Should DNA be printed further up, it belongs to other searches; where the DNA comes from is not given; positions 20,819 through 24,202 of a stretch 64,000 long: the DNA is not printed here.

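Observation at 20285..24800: Accessory three-gene island: two tail-anchored repeat coiled-coil paralogs bracket a ~990-aa secreted FG-GAP propeller protein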

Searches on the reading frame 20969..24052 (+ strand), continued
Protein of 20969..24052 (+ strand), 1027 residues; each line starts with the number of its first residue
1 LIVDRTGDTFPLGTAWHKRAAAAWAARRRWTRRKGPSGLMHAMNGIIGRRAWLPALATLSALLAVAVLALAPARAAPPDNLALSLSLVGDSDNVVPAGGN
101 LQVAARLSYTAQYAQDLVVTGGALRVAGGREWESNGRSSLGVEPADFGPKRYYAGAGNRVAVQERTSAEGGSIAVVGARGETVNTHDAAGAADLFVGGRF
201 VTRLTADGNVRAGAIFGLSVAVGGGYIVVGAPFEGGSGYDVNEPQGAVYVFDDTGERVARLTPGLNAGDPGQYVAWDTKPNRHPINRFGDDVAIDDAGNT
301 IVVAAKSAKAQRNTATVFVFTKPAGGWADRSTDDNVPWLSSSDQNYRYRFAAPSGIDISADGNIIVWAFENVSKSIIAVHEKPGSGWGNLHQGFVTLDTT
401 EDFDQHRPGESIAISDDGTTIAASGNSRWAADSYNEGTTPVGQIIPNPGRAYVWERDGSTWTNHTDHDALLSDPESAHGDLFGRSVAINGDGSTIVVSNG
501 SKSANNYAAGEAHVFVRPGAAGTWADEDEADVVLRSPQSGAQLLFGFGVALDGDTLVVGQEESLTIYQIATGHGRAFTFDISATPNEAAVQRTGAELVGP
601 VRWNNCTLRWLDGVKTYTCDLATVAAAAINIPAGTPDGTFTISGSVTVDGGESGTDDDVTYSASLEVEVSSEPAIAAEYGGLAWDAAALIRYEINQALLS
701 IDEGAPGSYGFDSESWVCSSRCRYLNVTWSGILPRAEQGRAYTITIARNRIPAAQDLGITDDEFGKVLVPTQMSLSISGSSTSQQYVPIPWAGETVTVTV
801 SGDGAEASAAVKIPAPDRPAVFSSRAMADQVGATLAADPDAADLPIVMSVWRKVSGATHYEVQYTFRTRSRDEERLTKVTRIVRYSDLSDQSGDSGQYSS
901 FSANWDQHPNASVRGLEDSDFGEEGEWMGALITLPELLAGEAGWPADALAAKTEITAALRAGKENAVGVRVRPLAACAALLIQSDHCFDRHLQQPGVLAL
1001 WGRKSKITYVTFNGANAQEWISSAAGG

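Call 25: find_related_loci(query=A1, collection=genome_contigs, flank=10000)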
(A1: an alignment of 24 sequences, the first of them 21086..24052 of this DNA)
Query A1 (988 aa) in genome_contigs; peptide patterns used: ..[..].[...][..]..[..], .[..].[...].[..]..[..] (x = any residue, [..] = any of these).
332 stretches matched a pattern; 69 encode a relative of the query (tblastn E <= 1e-3); 66 distinct loci.
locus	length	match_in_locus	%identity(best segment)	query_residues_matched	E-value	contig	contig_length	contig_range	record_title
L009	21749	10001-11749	39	33-614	3e-101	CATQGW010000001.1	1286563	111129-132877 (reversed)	MAG: uncultured Dehalococcoidia bacterium isolate 6a0e96f9-4ae1-4976-a57e-aaa65d381751 genome assembly, contig: contig_1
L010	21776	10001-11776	39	41-609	3e-93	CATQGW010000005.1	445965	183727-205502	MAG: uncultured Dehalococcoidia bacterium isolate 6a0e96f9-4ae1-4976-a57e-aaa65d381751 genome assembly, contig: contig_5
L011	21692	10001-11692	41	40-616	1e-90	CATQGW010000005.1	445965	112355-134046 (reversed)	MAG: uncultured Dehalococcoidia bacterium isolate 6a0e96f9-4ae1-4976-a57e-aaa65d381751 genome assembly, contig: contig_5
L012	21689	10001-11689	40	35-616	2e-90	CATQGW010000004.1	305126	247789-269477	MAG: uncultured Dehalococcoidia bacterium isolate 6a0e96f9-4ae1-4976-a57e-aaa65d381751 genome assembly, contig: contig_4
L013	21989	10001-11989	33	39-650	6e-78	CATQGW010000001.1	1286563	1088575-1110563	MAG: uncultured Dehalococcoidia bacterium isolate 6a0e96f9-4ae1-4976-a57e-aaa65d381751 genome assembly, contig: contig_1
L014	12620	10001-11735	42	40-630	3e-65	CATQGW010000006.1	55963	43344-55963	MAG: uncultured Dehalococcoidia bacterium isolate 6a0e96f9-4ae1-4976-a57e-aaa65d381751 genome assembly, contig: contig_6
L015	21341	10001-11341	28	98-520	3e-18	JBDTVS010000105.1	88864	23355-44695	MAG: Acidobacteriota bacterium isolate cluster3_bin.73 NODE_471_length_88864_cov_12.112455, whole genome shotgun sequenc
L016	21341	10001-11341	28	98-519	9e-18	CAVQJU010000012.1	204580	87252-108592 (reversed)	MAG: uncultured Acidobacteriota bacterium isolate MFD02242.bin.2.39 genome assembly, contig: contig_37147, whole genome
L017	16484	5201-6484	28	117-520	2e-17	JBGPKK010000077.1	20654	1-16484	MAG: Vicinamibacteria bacterium isolate OBJ_0618_7090110_288 k141_2396397_length_20654_cov_24.1479, whole genome shotgun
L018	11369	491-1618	30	115-526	2e-16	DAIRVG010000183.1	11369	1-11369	MAG TPA_asm: Vicinamibacterales bacterium isolate CTOTU25967 NODE_1717_length_11369_cov_11.812975, whole genome shotgun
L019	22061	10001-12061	26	44-630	5e-15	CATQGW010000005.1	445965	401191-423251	MAG: uncultured Dehalococcoidia bacterium isolate 6a0e96f9-4ae1-4976-a57e-aaa65d381751 genome assembly, contig: contig_5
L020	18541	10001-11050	29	164-540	6e-15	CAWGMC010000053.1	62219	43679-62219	MAG: uncultured Chloroflexia bacterium isolate MFD03899.bin.2.128 genome assembly, contig: contig_5698, whole genome sho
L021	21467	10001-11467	27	170-526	2e-14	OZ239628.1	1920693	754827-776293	MAG: uncultured Thiomicrospira sp. isolate 55b74635-26c4-4402-a27e-0db7ab61e3f3 genome assembly, chromosome: 1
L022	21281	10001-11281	26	104-521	1e-13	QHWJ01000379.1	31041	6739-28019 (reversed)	MAG: Acidobacteria bacterium isolate gp6 AA46 14_0929_02_40cm_scaffold_1792_curated, whole genome shotgun sequence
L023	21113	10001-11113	25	132-520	1e-13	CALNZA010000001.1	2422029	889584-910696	MAG: Desulfocapsaceae bacterium isolate LOGT_bin.0118 genome assembly, contig: contig_12850, whole genome shotgun sequen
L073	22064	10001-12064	27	41-647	4e-20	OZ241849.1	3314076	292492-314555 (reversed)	MAG: Dehalococcoidia bacterium isolate e0324ba9-04d6-4c46-83e9-6adffe65d82a genome assembly, chromosome: 1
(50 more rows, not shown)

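Call 41: search_protein_families(library=phrogs, proteins=[window:21086-24052:+], max_evalue=0.01)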
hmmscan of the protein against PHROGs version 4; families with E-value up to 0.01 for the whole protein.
window:21086-24052:+ (988 aa): 0 families

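Call 42: search_protein_families(library=padloc, proteins=[window:21086-24052:+], max_evalue=0.01)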
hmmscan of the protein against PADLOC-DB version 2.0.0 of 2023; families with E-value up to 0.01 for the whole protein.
window:21086-24052:+ (988 aa): 0 families

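Call 52: predict_structure(alignment_id=A1)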
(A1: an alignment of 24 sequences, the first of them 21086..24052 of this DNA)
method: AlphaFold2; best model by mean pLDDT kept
length: 988 residues; sequences in the alignment: 24
mean_pLDDT: 58.2   pTM: 0.53
mean pLDDT of the five models: 58.2, 57.3, 57.0, 56.4, 54.7
residues with pLDDT >= 90: 175; 70-90: 235; 50-70: 130; < 50: 448
segments of 3 or more residues with pLDDT < 50: 1-34, 95-97, 110-112, 228-239, 270-274, 389-404, 465-467, 562-565, 571-574, 633-988
pLDDT, mean of each block of 10 residues (from residue 1): 27 42 41 55 78 68 78 70 66 53 67 73 88 91 82 89 82 86 97 79 80 94 70 45 71 95 82 66 94 88 56 75 91 75 89 80 63 92 77 37 56 90 91 84 89 93 58 88 85 83 76 95 67 81 88 81 52 60 66 69 80 61 81 39 23 24 26 23 26 28 31 32 30 30 27 36 32 33 32 32 37 34 40 38 34 22 23 23 26 29 36 29 25 26 24 23 23 29 31
secondary structure, 60 per line:
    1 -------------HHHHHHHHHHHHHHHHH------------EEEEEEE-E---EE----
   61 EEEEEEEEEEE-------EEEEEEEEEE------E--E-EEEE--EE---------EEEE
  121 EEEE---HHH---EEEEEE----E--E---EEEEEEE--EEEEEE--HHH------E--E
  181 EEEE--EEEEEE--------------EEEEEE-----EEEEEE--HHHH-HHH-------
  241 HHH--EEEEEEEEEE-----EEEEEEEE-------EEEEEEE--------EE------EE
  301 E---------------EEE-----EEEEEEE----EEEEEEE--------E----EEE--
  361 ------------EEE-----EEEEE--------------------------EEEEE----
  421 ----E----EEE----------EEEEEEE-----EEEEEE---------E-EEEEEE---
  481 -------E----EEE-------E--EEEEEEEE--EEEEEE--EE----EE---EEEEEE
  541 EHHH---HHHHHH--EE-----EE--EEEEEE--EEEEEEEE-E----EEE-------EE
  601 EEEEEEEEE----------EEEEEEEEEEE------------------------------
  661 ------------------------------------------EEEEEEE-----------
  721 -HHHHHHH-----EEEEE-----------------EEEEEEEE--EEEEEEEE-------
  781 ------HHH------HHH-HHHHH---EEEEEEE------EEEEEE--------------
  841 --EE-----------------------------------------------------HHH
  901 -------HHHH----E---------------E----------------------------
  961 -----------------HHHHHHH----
elements in order (helices of 4 or more, strands of 3 or more residues): H14-30 E43-49 E61-71 E79-88 E100-103 E117-124 E134-139 E151-157 E160-165 E180-184 E187-192 E207-212 E218-223 H226-229 E246-255 E261-268 E276-282 E299-301 E317-319 E325-331 E336-342 E356-358 E373-375 E381-385 E412-416 E430-432 E443-449 E455-460 E472-477 E493-495 E506-513 E516-521 E535-541 H548-553 E567-572 E575-582 E589-591 E599-609 E620-630 E703-709 H722-728 E734-738 E756-763 E766-773 H800-804 E808-814 E821-826 H908-911 H978-984

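Call 56: fold_search(model_id=the predicted structure, library=pdb)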
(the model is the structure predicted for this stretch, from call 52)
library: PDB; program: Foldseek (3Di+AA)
matches with E <= 10: 610; with E <= 0.001: 144
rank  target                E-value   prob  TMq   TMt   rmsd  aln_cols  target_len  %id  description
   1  7nwl_A                8.7e-12  1.00  0.29  0.45  23.6       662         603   12  Cryo-EM structure of human integrin alpha5beta1 (open form) in complex with fibronectin and TS2/16 Fv-clasp (released 2021-06-02)
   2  9b9k_A                5.9e-11  1.00  0.29  0.51  17.7       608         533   13  Integrin alpha-5 beta-1 in complex with MINT1526A Fab (released 2025-02-05)
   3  3fcs_C                1.1e-10  1.00  0.28  0.30  23.2       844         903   12  Structure of complete ectodomain of integrin aIIBb3 (released 2009-01-20)
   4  9t5z_A                1.3e-10  1.00  0.29  0.48  24.7       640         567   13  Cryo-EM structure of alphaM/beta2:MEM148-Fab headpiece complex (without alphaM I-domain) (released 2026-03-25)
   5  3vi3_A                1.8e-10  1.00  0.29  0.45  19.8       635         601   12  Crystal structure of alpha5beta1 integrin headpiece (ligand-free form) (released 2012-02-22)
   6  4wjk_A                2.4e-10  1.00  0.28  0.57   9.3       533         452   14  Metal Ion and Ligand Binding of Integrin (released 2014-12-03)
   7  9dia_A                2.8e-10  1.00  0.22  0.41   8.6       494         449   15  Cryo-EM structure of alpha5beta1 integrin in complex with NeoNectin candidate 2 (released 2025-06-18)
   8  4wk2_A                3.6e-10  1.00  0.29  0.59   9.0       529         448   14  Metal Ion and Ligand Binding of Integrin (released 2014-12-03)
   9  4wk0_A                7.1e-10  1.00  0.28  0.57   9.7       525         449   14  Metal Ion and Ligand Binding of Integrin (released 2014-12-03)
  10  4mmz_A                7.5e-10  1.00  0.26  0.27  22.8       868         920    9  Integrin AlphaVBeta3 ectodomain bound to an antagonistic tenth domain of Fibronectin (released 2014-03-26)
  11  4mmx_A                9.2e-10  1.00  0.27  0.28  25.5       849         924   10  Integrin AlphaVBeta3 ectodomain bound to the tenth domain of Fibronectin (released 2014-03-26)
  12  8oxz_P                1.2e-09  1.00  0.22  0.33  18.2       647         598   13  Rat alpha5beta1 integrin, headpiece (released 2024-11-13)
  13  6om2_A                1.7e-09  1.00  0.26  0.41  21.3       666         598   12  Crystal structure of atypical integrin alphaV beta8 with proTGF-beta1 ligand peptide (released 2019-12-11)
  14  6om2_C                1.9e-09  1.00  0.28  0.44  25.2       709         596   12  Crystal structure of atypical integrin alphaV beta8 with proTGF-beta1 ligand peptide (released 2019-12-11)
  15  8gce_A                2.9e-09  1.00  0.28  0.30  24.2       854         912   13  The Extracellular Domain of Integrin AlphaIIbBeta3 in Intermediate State (released 2024-03-06)
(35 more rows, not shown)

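Call 73: find_encoding_contigs(protein=P0088, flank=10000, max_places=3)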
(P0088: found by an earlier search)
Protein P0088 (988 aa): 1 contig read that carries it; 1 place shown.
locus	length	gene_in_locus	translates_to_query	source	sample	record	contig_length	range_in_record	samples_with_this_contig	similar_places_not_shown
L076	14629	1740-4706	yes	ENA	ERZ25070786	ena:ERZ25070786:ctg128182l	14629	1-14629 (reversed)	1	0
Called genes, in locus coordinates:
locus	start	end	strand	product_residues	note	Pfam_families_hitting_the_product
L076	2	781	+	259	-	?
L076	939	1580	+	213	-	-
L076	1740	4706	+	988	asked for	PF14312:FG-GAP_2 (weak)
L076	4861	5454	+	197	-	-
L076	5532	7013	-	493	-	PF02934:GatB_N, PF02637:GatB_Yqey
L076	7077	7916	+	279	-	PF00149:Metallophos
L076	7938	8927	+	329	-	PF08240:ADH_N, PF00107:ADH_zinc_N, PF13602:ADH_zinc_N_2 (weak)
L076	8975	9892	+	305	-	PF00296:Bac_luciferase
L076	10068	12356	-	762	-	PF00140:Sigma70_r1_2, PF04542:Sigma70_r2, PF04539:Sigma70_r3, PF04545:Sigma70_r4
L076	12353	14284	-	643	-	PF01807:Zn_ribbon_DnaG, PF08275:DNAG_N, PF01751:Toprim, PF13155:Toprim_2, PF13662:Toprim_4, PF10410:DnaB_bind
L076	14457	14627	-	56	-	?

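Call 75: search_protein_families(library=pfam, proteins=[P0009, P0015], max_evalue=1)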
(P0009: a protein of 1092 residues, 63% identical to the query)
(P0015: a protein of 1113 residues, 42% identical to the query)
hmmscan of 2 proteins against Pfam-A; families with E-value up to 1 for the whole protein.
P0009 (1092 aa): 4 families
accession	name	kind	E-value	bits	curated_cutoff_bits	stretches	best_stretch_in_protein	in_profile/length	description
PF14312.12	FG-GAP_2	-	7.2e-18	65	23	3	165-214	5-49/49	FG-GAP repeat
PF07238.19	PilZ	-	0.012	16.4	22.5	0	900-937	19-55/102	PilZ domain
PF21158.3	flgK_1st_1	-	0.1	13.1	24.2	1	407-463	27-76/81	Flagellar hook-associated protein 1, D2-like domain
PF02749.22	QRPTase_N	-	0.16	12.6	27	0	904-961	11-66/82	Quinolinate phosphoribosyl transferase, N-terminal domain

P0015 (1113 aa): 6 families
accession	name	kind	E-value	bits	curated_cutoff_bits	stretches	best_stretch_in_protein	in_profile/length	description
PF14312.12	FG-GAP_2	-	5.8e-22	78.1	23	4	444-490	5-49/49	FG-GAP repeat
PF02369.22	Big_1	-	0.0016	19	34.9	1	946-1016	17-84/93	Bacterial Ig-like domain (group 1)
PF07676.18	PD40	-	0.026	14.9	20.9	0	232-260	6-32/38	WD40-like Beta Propeller Repeat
PF23616.1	Ig_GEX2_N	-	0.037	14.6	27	0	941-1014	13-92/105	GEX2 N-terminal Ig-like domain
PF25440.1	Beta-prop_RIC1_2nd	-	0.054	13.3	150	1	240-256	46-62/335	RIC1 second beta propeller domain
PF13860.13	FlgD_ig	-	0.064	13.7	27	1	884-915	44-75/79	FlgD Ig-like domain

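Call 96: find_encoding_contigs(protein=P0025, flank=1500, max_places=2)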
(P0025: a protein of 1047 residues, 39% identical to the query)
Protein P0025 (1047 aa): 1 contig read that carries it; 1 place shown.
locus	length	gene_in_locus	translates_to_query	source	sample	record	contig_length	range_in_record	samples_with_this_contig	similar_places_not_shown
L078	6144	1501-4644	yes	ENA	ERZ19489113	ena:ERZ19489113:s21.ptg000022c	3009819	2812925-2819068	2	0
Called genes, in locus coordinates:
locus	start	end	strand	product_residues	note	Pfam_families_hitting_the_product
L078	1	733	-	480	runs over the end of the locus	PF11794:HpaB_N, PF03241:HpaB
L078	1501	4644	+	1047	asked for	PF14312:FG-GAP_2 (weak)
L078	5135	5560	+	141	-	PF01243:PNPOx_N, PF12900:Pyridox_ox_2 (weak)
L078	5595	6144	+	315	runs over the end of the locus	PF00551:Formyl_trans_N, PF02911:Formyl_trans_C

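Call 97: find_encoding_contigs(protein=P0017, flank=1500, max_places=2)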
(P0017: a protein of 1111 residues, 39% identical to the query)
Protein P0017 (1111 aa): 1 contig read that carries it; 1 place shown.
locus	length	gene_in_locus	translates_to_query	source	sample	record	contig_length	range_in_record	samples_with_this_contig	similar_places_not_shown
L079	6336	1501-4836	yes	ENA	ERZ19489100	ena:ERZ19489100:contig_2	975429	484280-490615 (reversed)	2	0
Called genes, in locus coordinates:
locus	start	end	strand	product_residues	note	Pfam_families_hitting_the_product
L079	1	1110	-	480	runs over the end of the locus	PF11794:HpaB_N, PF03241:HpaB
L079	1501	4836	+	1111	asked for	PF14312:FG-GAP_2 (weak)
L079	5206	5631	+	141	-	PF01243:PNPOx_N, PF12900:Pyridox_ox_2 (weak)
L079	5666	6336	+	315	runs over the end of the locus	PF00551:Formyl_trans_N, PF02911:Formyl_trans_C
